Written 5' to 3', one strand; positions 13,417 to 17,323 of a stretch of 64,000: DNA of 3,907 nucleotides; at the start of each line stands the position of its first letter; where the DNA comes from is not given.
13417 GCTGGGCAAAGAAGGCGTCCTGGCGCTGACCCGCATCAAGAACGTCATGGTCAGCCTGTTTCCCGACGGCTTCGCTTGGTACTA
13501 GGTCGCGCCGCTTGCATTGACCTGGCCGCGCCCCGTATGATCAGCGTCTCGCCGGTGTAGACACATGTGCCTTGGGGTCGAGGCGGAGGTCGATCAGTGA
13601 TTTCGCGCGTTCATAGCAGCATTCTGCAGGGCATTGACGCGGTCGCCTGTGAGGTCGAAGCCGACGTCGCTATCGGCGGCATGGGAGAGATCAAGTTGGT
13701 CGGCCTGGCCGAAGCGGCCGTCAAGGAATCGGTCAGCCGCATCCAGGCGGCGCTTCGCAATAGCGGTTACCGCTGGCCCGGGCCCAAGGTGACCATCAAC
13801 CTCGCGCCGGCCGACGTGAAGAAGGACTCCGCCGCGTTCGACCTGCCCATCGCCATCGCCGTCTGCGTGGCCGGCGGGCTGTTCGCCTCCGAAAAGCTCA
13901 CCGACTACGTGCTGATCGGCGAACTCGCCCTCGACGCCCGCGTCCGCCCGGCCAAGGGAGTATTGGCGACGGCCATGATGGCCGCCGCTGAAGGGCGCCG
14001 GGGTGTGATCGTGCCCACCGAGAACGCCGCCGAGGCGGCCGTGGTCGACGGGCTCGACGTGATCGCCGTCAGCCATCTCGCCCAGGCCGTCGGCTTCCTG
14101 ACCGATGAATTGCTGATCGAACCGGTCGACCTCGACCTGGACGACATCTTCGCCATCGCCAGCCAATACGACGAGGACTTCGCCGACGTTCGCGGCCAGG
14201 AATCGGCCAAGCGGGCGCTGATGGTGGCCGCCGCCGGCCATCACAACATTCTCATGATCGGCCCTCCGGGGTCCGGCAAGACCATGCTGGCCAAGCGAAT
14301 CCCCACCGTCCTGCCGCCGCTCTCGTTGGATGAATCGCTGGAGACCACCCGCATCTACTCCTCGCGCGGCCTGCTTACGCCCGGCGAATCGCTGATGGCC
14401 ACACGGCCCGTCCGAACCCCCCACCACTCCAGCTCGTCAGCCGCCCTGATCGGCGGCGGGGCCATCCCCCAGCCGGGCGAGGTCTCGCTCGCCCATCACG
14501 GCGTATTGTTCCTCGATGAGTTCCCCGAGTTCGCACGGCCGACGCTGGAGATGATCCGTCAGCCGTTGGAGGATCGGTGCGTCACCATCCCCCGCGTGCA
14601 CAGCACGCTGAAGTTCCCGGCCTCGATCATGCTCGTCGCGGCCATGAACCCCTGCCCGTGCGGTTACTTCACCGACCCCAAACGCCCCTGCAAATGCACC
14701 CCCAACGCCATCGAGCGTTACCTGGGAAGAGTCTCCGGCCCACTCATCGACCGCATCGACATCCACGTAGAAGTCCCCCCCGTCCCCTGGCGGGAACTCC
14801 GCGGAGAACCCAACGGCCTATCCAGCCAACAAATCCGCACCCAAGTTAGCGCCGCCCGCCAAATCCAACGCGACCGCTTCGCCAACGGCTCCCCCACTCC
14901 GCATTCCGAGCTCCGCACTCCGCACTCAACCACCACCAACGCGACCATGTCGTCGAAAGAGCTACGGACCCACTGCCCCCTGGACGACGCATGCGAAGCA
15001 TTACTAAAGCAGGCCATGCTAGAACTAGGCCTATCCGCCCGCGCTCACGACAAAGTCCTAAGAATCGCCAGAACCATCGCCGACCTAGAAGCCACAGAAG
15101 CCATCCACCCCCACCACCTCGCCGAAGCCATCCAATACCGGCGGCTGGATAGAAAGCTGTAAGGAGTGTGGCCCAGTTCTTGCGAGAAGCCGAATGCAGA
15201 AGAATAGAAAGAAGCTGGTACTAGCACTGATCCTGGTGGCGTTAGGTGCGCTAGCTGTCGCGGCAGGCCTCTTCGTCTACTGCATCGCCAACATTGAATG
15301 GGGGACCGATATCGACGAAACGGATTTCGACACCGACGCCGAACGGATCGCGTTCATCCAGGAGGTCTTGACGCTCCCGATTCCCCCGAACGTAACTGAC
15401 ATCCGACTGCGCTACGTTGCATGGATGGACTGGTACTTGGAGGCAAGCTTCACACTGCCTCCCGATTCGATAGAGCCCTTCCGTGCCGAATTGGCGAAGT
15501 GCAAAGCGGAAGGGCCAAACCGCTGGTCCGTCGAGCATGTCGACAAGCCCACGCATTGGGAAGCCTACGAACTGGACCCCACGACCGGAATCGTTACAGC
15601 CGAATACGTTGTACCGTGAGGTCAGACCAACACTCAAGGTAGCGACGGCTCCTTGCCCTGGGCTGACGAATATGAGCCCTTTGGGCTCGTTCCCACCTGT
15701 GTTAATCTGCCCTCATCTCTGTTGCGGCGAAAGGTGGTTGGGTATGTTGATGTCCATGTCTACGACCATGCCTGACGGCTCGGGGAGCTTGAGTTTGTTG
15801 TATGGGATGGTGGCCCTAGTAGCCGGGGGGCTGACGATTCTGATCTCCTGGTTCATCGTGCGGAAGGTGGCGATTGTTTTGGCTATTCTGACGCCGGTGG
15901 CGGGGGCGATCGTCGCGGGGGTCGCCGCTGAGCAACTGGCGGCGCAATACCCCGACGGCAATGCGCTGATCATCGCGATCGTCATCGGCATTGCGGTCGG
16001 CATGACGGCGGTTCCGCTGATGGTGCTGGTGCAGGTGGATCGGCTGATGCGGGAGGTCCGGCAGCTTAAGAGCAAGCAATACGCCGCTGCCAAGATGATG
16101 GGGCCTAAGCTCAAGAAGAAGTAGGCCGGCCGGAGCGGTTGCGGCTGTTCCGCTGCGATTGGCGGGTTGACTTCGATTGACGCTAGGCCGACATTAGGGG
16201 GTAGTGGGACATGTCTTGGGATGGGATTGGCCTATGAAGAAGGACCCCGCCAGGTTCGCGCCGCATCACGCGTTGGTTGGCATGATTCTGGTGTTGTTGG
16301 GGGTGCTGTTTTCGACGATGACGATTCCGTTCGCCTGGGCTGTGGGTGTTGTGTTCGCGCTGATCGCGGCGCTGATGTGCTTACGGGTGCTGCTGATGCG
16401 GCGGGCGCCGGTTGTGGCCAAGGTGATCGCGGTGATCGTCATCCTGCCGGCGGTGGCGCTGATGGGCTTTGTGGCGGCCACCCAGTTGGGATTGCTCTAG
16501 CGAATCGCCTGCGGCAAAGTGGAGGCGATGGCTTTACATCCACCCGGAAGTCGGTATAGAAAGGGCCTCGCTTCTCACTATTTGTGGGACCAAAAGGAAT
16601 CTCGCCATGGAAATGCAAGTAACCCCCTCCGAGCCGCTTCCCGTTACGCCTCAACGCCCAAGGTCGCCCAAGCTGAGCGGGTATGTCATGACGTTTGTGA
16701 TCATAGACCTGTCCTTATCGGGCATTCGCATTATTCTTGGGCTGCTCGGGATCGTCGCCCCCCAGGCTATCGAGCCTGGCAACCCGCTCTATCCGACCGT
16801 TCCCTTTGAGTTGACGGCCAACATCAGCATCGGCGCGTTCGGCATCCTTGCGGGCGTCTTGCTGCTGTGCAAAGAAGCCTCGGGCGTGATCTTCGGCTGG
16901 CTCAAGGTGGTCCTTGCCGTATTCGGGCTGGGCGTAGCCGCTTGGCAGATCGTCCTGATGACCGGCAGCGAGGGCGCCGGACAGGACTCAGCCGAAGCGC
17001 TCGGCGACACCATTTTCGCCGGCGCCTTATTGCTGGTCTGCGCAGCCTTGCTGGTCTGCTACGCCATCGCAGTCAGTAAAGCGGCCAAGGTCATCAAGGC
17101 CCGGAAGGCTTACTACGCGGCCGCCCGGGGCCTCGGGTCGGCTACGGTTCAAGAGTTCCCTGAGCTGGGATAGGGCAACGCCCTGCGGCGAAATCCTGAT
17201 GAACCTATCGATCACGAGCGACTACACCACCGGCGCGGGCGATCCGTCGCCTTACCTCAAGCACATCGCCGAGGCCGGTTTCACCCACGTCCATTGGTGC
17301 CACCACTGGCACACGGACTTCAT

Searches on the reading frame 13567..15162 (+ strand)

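Call 4: search_protein_families(library=pfam, proteins=[window:13567-15162:+], max_evalue=0.01)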
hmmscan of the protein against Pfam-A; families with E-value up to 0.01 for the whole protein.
window:13567-15162:+ (531 aa): 11 families
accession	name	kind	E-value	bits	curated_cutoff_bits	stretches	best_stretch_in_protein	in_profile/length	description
PF01078.27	Mg_chelatase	-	4.8e-92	307.5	20.3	1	204-409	1-205/207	Magnesium chelatase, subunit ChlI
PF13541.12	ChlI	-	1.6e-36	125.3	27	1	30-153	1-121/121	Subunit ChlI of Mg-chelatase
PF13335.12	Mg_chelatase_C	-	3e-31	108.3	26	1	419-525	3-94/94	Magnesium chelatase, subunit ChlI C-terminal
PF07728.20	AAA_5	-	7.1e-08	33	22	1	227-364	1-125/139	AAA domain (dynein-related subfamily)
PF00493.29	MCM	-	4.1e-06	26.5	23.3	1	221-368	53-178/224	MCM P-loop domain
PF00158.32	Sigma54_activat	-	1.6e-05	25.1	20.2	0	302-361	85-142/168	Sigma-54 interaction domain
PF05496.18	RuvB_N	-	0.00057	20.1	27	0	207-245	8-53/159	Holliday junction DNA helicase RuvB P-loop domain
PF13671.12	AAA_33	-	0.001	19.8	27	1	228-264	2-38/143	AAA domain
PF00004.35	AAA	-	0.0023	18.8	21.2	0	228-245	1-18/131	ATPase family associated with various cellular activities (AAA)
PF05362.19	Lon_C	-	0.0072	16.3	21.1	0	36-172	50-196/205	Lon protease (S16) C-terminal proteolytic domain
PF20720.3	nSTAND3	-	0.0091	16.1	27.2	0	221-245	13-37/155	Novel STAND NTPase 3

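Call 5: search_protein_families(library=ncbifam, proteins=[window:13567-15162:+], max_evalue=0.01)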
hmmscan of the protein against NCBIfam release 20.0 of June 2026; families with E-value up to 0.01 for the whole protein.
window:13567-15162:+ (531 aa): 16 families
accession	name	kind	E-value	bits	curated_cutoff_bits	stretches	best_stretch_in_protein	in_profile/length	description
TIGR00368.1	TIGR00368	hypoth_equivalog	1.3e-168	561.7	362.4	1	15-525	1-499/499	YifB family Mg chelatase-like AAA ATPase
NF007365.0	PRK09862.1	equivalog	9e-124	413.8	530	1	12-531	3-498/506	YifB family Mg chelatase-like AAA ATPase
TIGR02902.1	spore_lonB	equivalog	4.8e-13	48.6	723.3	2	203-340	62-205/531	ATP-dependent protease LonB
TIGR02903.1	spore_lon_C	equivalog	1.7e-10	40.1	678.8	1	95-174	530-610/615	Lon family ATP-dependent protease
TIGR00764.1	lon_rel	equivalog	2e-09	36.6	516.6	1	207-258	19-70/608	ATP-dependent protease LonB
NF038308.1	RNA_repair_RtcR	equivalog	1.4e-06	27.5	650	0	216-245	195-224/530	RNA repair transcriptional activator RtcR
TIGR02442.1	Cob-chelat-sub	hypoth_equivalog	2.7e-05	22.8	779.45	0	205-253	3-53/641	putative cobaltochelatase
TIGR02031.1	BchD-ChlD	equivalog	0.00024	20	499.55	1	212-362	1-143/608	magnesium chelatase ATPase subunit D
TIGR00416.1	sms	equivalog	0.00024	20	403.05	1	83-175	365-454/454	DNA repair protein RadA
NF000868.0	PRK00080.1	equivalog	0.00028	19.9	282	0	205-246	24-72/330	Holliday junction branch migration DNA helicase RuvB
NF003745.1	PRK05342.1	equivalog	0.00051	19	359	1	226-249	110-133/418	ATP-dependent Clp protease ATP-binding subunit ClpX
TIGR03922.1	T7SS_EccA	equivalog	0.0016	17.1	466.65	1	214-249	302-336/557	type VII secretion AAA-ATPase EccA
TIGR00635.1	ruvB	equivalog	0.0019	17.3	299.05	0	225-245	30-50/305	Holliday junction branch migration DNA helicase RuvB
TIGR00382.1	clpX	equivalog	0.0049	15.9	370.75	0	225-247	117-139/414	ATP-dependent protease ATP-binding subunit ClpX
TIGR02329.1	propionate_PrpR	equivalog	0.0049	15.5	499.2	0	138-360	158-355/526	propionate catabolism operon regulatory protein PrpR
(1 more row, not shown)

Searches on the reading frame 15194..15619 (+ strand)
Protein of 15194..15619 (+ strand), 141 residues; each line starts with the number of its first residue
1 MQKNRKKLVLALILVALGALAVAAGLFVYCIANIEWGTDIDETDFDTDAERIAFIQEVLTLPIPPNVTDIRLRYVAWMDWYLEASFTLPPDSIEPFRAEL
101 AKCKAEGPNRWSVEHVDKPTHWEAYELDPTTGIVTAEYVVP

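Call 4: search_protein_families(library=pfam, proteins=[window:15194-15619:+], max_evalue=0.01)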
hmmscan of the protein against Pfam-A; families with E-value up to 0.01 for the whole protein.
window:15194-15619:+ (141 aa): 0 families

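Call 5: search_protein_families(library=ncbifam, proteins=[window:15194-15619:+], max_evalue=0.01)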
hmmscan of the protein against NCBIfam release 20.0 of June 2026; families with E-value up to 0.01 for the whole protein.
window:15194-15619:+ (141 aa): 0 families

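Call 59: search_protein_families(library=pfam, proteins=[window:15194-15619:+], max_evalue=1)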
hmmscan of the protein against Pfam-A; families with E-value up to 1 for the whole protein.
window:15194-15619:+ (141 aa): 3 families
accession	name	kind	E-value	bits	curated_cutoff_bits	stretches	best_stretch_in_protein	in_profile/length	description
PF20737.2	Glyco_hydro127C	-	0.041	14.1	23.7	1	18-50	15-47/71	Glycoside hydrolase family 127 C-terminal domain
PF23600.1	DUF7139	-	0.055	13.5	30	1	3-62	15-69/150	Domain of unknown function (DUF7139)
PF05915.17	TMEM_230_134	-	0.17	12.4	26.8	1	1-30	43-72/119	Transmembrane proteins 230/134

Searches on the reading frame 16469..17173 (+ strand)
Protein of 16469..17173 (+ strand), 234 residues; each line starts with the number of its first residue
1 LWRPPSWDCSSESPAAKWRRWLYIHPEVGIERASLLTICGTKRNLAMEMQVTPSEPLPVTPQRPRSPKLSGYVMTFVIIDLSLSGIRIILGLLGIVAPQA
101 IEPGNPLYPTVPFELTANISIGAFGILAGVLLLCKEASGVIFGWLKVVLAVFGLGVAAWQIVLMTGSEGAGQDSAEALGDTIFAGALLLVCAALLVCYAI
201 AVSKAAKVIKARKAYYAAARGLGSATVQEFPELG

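Call 59: search_protein_families(library=pfam, proteins=[window:16469-17173:+], max_evalue=1)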
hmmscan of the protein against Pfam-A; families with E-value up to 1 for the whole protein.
window:16469-17173:+ (234 aa): 3 families
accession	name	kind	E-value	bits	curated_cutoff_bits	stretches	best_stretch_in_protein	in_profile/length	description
PF22671.1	Gp18_domIII_N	-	0.1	13.3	27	0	157-194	14-47/58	Tail sheath protein Gp18 domain III N-terminal region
PF05640.19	NKAIN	-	0.13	12.1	25.9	1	61-97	127-163/206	Na,K-Atpase Interacting protein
PF07238.19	PilZ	-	0.24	12.2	22.5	1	69-107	18-50/102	PilZ domain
